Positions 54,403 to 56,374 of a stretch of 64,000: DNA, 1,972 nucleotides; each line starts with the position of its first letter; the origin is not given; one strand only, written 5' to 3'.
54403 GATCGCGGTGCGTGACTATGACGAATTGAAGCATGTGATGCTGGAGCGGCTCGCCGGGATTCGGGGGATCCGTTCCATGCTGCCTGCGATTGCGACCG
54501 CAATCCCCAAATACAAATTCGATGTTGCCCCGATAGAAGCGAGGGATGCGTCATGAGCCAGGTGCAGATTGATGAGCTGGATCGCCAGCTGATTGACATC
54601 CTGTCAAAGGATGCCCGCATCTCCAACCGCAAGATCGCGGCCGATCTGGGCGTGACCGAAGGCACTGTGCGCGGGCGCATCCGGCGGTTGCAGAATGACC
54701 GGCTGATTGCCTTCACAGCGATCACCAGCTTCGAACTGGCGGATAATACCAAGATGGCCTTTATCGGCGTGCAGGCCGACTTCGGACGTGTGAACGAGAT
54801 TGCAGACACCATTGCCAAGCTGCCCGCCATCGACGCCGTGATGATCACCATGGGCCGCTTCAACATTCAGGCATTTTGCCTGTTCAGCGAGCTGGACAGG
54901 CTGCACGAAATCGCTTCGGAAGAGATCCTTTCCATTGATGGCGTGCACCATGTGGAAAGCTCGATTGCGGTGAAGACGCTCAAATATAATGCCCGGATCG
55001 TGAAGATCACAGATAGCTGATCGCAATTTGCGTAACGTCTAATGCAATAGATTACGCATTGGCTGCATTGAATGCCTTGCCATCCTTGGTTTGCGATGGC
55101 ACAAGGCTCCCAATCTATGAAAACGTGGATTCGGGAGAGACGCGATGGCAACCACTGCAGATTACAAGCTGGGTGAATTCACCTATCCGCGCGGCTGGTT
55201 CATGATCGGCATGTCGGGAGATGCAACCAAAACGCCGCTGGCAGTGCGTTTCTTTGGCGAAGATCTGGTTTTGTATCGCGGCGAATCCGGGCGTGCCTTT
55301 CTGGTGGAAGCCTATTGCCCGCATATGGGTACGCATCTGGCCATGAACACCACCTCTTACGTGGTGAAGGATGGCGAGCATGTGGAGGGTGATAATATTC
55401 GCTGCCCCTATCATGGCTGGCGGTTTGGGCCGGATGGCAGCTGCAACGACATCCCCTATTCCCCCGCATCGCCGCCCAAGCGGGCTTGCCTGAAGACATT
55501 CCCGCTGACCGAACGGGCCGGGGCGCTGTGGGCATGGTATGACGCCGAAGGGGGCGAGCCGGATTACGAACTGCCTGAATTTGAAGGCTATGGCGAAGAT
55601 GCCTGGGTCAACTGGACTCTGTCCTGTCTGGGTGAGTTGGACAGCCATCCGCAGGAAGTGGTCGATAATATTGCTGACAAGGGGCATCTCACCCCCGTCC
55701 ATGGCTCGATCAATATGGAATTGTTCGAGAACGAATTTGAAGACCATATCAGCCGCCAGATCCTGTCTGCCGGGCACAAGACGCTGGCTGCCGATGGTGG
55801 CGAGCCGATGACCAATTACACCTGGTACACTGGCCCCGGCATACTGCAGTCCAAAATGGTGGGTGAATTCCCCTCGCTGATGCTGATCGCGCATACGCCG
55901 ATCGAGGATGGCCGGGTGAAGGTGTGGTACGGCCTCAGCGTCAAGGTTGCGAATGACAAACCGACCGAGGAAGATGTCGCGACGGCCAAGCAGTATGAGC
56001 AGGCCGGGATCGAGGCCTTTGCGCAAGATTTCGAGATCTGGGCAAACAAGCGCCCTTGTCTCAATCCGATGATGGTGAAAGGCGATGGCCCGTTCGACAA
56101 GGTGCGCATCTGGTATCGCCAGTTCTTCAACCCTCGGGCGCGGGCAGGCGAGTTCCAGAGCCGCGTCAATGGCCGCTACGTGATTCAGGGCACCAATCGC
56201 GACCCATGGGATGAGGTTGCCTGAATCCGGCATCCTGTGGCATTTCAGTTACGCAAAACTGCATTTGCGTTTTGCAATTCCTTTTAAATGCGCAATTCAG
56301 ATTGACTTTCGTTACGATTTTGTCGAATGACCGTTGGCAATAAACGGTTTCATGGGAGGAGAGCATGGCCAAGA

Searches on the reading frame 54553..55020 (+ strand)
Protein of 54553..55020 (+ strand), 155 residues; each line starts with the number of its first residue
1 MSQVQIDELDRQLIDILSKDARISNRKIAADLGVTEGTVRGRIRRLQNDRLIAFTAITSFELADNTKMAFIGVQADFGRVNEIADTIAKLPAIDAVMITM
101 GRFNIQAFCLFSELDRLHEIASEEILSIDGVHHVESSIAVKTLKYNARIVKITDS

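Call 7: search_protein_families(library=pfam, proteins=[window:54553-55020:+], max_evalue=0.001)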
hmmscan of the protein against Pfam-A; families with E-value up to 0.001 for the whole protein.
window:54553-55020:+ (155 aa): 8 families
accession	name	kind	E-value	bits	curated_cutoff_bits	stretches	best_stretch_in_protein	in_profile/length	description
PF13404.12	HTH_AsnC-type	-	1.4e-14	54.1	27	1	6-47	1-42/42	AsnC-type helix-turn-helix domain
PF13412.12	HTH_24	-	1.6e-11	44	21.9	1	7-52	2-47/48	Winged helix-turn-helix DNA-binding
PF01037.27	AsnC_trans_reg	-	1.1e-09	38.4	25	1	72-142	2-73/73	Lrp/AsnC ligand binding domain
PF22482.2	AsnC_trans_reg_3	-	3.5e-06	27.5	24.4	1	80-149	24-92/95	PF0864 C-terminal dimeric alpha+beta barrel domain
PF13384.12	HTH_23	-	0.00028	21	24.6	1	8-50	4-45/50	Homeodomain-like domain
PF08753.17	NikR_C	-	0.00062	20.4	22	0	38-99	14-75/77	NikR C terminal nickel binding domain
PF08281.18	Sigma70_r4_2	-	0.00072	19.6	25.7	0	24-45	28-49/54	Sigma-70, region 4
PF08279.18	HTH_11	-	0.00091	19.5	25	0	11-49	3-42/55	HTH domain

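Call 37: search_protein_families(library=ncbifam, proteins=[window:54553-55020:+], max_evalue=0.001)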
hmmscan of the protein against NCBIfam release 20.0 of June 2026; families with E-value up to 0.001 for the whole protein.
window:54553-55020:+ (155 aa): 7 families
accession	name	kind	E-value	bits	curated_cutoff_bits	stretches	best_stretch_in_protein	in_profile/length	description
NF053758.1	ChrTpTrnRegChrS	equivalog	2e-16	60.2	250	1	2-144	8-151/158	chromate efflux transcriptional regulator ChrS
NF040947.1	trans_reg_LysM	equivalog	4.8e-16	58.8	180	1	6-142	1-135/136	HTH-type transcriptional regulator LysM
NF040820.1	trans_reg_LrpA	equivalog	1.2e-14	54.4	250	1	6-144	2-141/141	HTH-type transcriptional regulator LrpA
NF008384.0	PRK11179.1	equivalog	3.4e-13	49.7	227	1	2-141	3-144/153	transcriptional regulator AsnC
NF041395.1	TranRegLrpA1_Halo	equivalog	1.3e-11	44.6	250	1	10-141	7-139/142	HTH-type transcriptional regulator LrpA1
NF041396.1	TranRegLrp_Halo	equivalog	4.9e-10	39.5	190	1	7-143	4-140/149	HTH-type transcriptional regulator Lrp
NF008370.0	PRK11169.1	equivalog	5.4e-07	29.4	233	1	4-149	10-159/164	leucine-responsive transcriptional regulator Lrp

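Call 55: search_solved_structures(query=window:54553-55020:+, max_evalue=0.00001)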
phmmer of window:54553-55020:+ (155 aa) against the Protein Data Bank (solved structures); distinct sequences matched with E-value up to 0.00001: 14.
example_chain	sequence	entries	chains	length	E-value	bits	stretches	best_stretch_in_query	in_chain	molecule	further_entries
7fby_A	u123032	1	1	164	2.2e-18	70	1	3-146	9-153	Transcriptional regulatory protein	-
9w4v_A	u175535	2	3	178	3.4e-18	69.4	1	3-146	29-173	Uncharacterized HTH-type transcriptional regulator PH0140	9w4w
2cyy_A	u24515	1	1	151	6.8e-15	58.7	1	3-146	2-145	Putative HTH-type transcriptional regulator PH1519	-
1ri7_A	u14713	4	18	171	9.1e-15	58.3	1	3-146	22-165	Putative transcriptional regulator | Putative HTH-type transcriptional regulator PH1519 | Uncharacterized HTH-type transcriptional regulator PH1519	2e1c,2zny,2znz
1i1g_A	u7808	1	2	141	1.8e-09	41.2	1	6-144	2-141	TRANSCRIPTIONAL REGULATOR LRPA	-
2gqq_A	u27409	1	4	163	9.7e-09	38.8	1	5-150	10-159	Leucine-responsive regulatory protein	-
2efo_A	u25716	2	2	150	1e-07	35.5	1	6-150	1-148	150aa long hypothetical transcriptional regulator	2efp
2e7w_A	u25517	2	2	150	1.1e-07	35.4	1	6-150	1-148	150aa long hypothetical transcriptional regulator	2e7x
2efq_A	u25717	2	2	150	1.1e-07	35.4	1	6-150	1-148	150aa long hypothetical transcriptional regulator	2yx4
2pmh_A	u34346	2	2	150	1.1e-07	35.4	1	6-150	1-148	150aa long hypothetical transcriptional regulator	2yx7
2efn_A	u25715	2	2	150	1.1e-07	35.4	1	6-150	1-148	150aa long hypothetical transcriptional regulator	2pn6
2ia0_A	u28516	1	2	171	1.7e-07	34.8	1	2-135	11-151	Putative HTH-type transcriptional regulator PF0864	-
2cg4_A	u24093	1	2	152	5.3e-06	29.9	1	4-140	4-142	REGULATORY PROTEIN ASNC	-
2p5v_A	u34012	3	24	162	5.4e-06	29.9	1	1-147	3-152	Transcriptional regulator, LRP/AsnC family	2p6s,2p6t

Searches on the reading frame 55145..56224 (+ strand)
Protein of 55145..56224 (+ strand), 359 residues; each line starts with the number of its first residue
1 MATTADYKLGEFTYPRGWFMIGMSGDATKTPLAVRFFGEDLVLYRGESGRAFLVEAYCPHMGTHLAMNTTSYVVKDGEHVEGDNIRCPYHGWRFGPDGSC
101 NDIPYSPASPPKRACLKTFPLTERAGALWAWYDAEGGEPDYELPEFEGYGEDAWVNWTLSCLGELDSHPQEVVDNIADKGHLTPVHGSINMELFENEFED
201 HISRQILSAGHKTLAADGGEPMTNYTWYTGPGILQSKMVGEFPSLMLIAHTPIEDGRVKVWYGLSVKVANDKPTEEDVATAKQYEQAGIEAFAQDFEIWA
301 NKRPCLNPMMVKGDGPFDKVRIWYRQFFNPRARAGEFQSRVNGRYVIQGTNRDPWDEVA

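Call 6: search_protein_families(library=pfam, proteins=[window:55145-56224:+], max_evalue=0.001)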
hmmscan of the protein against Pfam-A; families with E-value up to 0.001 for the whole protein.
window:55145-56224:+ (359 aa): 2 families
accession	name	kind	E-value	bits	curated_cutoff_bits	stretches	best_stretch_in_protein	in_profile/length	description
PF19298.5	KshA_C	-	6.3e-59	200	23.3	1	131-328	2-207/207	3-Ketosteroid 9alpha-hydroxylase C-terminal domain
PF00355.32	Rieske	-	3.1e-17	62.7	20.3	1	18-118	2-86/88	Rieske [2Fe-2S] domain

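Call 61: find_related_loci(query=A2, collection=metagenome_contigs, flank=10000)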
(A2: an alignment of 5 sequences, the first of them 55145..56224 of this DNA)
Query A2 (359 aa) in metagenome_contigs; peptide patterns used: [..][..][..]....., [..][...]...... (x = any residue, [..] = any of these).
600 stretches matched a pattern (row limit reached: there are more); 570 encode a relative of the query (tblastn E <= 1e-3); the best 80 are kept; 80 distinct loci.
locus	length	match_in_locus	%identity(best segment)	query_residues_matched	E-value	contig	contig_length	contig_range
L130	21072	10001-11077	75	1-359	0e+0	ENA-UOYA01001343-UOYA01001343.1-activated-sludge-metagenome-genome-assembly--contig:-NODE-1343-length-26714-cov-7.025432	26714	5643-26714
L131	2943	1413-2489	75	1-359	0e+0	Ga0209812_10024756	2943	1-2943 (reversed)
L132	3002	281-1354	75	1-358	0e+0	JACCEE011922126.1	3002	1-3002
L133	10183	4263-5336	75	1-358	0e+0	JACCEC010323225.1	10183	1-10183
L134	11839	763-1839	74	1-359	0e+0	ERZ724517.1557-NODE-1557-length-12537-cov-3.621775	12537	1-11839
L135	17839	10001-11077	76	1-359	0e+0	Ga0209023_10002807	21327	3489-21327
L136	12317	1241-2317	73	1-359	0e+0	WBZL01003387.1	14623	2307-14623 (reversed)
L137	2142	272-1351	73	1-359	0e+0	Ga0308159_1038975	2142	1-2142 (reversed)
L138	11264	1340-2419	74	1-359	0e+0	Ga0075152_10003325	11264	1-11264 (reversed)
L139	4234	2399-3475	74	1-359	0e+0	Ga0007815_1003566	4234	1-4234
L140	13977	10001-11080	73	1-359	0e+0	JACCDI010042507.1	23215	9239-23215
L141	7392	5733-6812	74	1-359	0e+0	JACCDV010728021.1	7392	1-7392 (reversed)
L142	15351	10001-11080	73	1-359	0e+0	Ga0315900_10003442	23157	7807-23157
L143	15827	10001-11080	73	1-359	0e+0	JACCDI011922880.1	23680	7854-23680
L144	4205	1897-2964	71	1-356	0e+0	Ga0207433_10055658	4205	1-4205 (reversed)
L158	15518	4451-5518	58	1-359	2e-149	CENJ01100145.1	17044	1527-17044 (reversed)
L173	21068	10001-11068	56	1-359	7e-139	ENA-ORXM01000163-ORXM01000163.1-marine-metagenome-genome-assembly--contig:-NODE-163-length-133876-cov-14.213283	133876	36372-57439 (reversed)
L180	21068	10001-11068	53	1-359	4e-137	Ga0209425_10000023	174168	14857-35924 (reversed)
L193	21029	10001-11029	56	1-343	6e-142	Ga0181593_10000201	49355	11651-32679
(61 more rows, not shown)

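Call 65: search_protein_families(library=pfam, proteins=[L193:19668-20150:-, L193:18528-19652:+, L180:16638-17615:+, L180:15901-16629:-, L173:16589-17308:-, L173:11107-11670:-, L158:7040-7981:+, L158:8042-8467:+, L158:13882-14523:-, L158:10174-11073:+], max_evalue=0.001)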
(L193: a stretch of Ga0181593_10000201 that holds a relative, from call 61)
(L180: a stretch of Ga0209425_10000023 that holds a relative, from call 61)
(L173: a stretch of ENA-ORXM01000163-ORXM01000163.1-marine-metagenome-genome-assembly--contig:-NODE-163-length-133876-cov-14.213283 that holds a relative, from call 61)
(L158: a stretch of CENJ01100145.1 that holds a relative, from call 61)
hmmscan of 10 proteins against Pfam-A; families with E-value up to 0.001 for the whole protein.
L193:19668-20150:- (161 aa): 5 families
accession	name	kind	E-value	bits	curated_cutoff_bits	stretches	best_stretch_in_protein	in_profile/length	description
PF13577.12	SnoaL_4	-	1.5e-29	103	24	1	17-143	1-125/126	SnoaL-like domain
PF12680.13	SnoaL_2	-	4.8e-05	24.3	27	1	31-103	3-71/102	SnoaL-like domain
PF02982.20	Scytalone_dh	-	5.3e-05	23.5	27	1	18-60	3-45/160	Scytalone dehydratase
PF13474.12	SnoaL_3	-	0.00053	20.8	22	1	25-140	1-111/121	SnoaL-like domain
PF14534.12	DUF4440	-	0.00069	20.5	25.2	0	25-140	1-107/107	Domain of unknown function (DUF4440)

L193:18528-19652:+ (375 aa): 1 family
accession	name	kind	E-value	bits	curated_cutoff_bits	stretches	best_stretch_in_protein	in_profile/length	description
PF06742.16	DUF1214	-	2.6e-10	41.3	25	1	103-183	15-106/112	Protein of unknown function (DUF1214)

L180:16638-17615:+ (326 aa): 2 families
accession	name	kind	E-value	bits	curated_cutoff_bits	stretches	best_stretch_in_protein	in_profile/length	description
PF00378.25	ECH_1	-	1e-28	100.8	27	1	154-324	3-173/251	Enoyl-CoA hydratase/isomerase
PF16113.10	ECH_2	-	1e-16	61.8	27.2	1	159-323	3-170/335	Enoyl-CoA hydratase/isomerase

L180:15901-16629:- (243 aa): 1 family
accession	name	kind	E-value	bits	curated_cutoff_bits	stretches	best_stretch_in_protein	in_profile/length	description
PF00440.29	TetR_N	-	4.1e-08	33.3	24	1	45-79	13-47/47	Bacterial regulatory proteins, tetR family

L173:16589-17308:- (240 aa): 1 family
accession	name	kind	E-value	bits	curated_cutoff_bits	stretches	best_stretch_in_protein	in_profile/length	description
PF00440.29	TetR_N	-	7e-06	26.2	24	1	45-79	13-47/47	Bacterial regulatory proteins, tetR family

L173:11107-11670:- (188 aa): 7 families
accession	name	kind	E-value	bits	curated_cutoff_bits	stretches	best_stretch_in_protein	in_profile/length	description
PF12802.13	MarR_2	-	1.7e-09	38.1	27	1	67-125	3-61/61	MarR family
PF01047.28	MarR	-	1.1e-08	35.2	24.6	1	69-125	3-58/59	MarR family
PF22381.2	Staph_reg_Sar_Rot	-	3.4e-05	24.3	27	1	67-136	12-80/85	Transcriptional regulator SarA/Rot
PF12840.13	HTH_20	-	0.00012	22.4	27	1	81-117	15-51/51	Helix-turn-helix domain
PF25213.1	HVO_A0261_N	-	0.00013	22.2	35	1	81-123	21-63/86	HVO_A0261 N-terminal domain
PF13545.12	HTH_Crp_2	-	0.00039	20.8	27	1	84-119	22-57/70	Crp-like helix-turn-helix domain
PF13412.12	HTH_24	-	0.00053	19.9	21.9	1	85-115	18-48/48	Winged helix-turn-helix DNA-binding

L158:7040-7981:+ (314 aa): 10 families
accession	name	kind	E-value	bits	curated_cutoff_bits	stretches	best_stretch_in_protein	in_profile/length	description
PF24681.1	Kelch_KLHDC2_KLHL20_DRC7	-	5.1e-48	163.7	50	3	89-293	4-221/221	KLHDC2/KLHL20/DRC7 Kelch-repeats domain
PF13964.12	Kelch_6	-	3.5e-28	97.1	25.3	3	138-176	7-47/50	Kelch motif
PF01344.31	Kelch_1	-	6e-25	86.9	20.1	3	84-130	2-46/46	Kelch motif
PF13418.12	Kelch_4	-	1.6e-23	82.8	21.6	2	185-224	9-48/49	Galactose oxidase, central domain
PF24981.1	Beta-prop_ATRN-LZTR1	-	2.1e-20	73.6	50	3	129-171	36-82/289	Attractin/LZTR1 beta-propeller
PF07646.21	Kelch_2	-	4.7e-20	70.9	21.3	0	132-173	1-46/48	Kelch motif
PF13415.12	Kelch_3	-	1.8e-17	63.5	22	2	95-134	3-41/48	Galactose oxidase, central domain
PF25210.1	Kelch_FKB95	-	8.8e-16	58.7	70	1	181-267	35-121/268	FKB95, Kelch-repeats domain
PF24996.1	NANM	-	2.1e-13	50.3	45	1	117-197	37-125/350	N-acetylneuraminate epimerase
PF13854.13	Kelch_HCF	-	3.1e-10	40.3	113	1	128-224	13-112/345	Host cell factor, Kelch-repeats domain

L158:8042-8467:+ (142 aa): 1 family
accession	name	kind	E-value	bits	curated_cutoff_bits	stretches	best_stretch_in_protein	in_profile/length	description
PF07370.16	DUF1489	-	5.1e-49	166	25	1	8-142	1-138/138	Protein of unknown function (DUF1489)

L158:13882-14523:- (214 aa): 2 families
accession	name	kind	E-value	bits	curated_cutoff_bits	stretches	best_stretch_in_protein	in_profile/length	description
PF01230.28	HIT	-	4.8e-26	91.7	21.5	1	89-185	1-97/98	HIT domain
PF11969.13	DcpS_C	-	2.6e-11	44.4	24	1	83-182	3-101/114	Scavenger mRNA decapping enzyme C-term binding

L158:10174-11073:+ (300 aa): 6 families
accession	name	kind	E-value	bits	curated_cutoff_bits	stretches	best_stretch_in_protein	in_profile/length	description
PF09140.17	MipZ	-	4.3e-102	341.3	20.7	1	35-296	1-261/262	ATPase MipZ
PF13614.12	AAA_31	-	8.5e-11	42.5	27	1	36-77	3-44/177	AAA domain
PF01656.29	CbiA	-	5.4e-08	33.3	25.4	1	37-79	1-43/125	CobQ/CobB/MinD/ParA nucleotide binding domain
PF10609.15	ParA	-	3.6e-07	30.3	27.1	1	36-104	5-74/246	NUBPL iron-transfer P-loop NTPase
PF02606.20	LpxK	-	9.6e-05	22.1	27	1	25-68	26-70/328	Tetraacyldisaccharide-1-P 4'-kinase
PF20720.3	nSTAND3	-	0.00028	21.1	27.2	0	35-73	19-53/155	Novel STAND NTPase 3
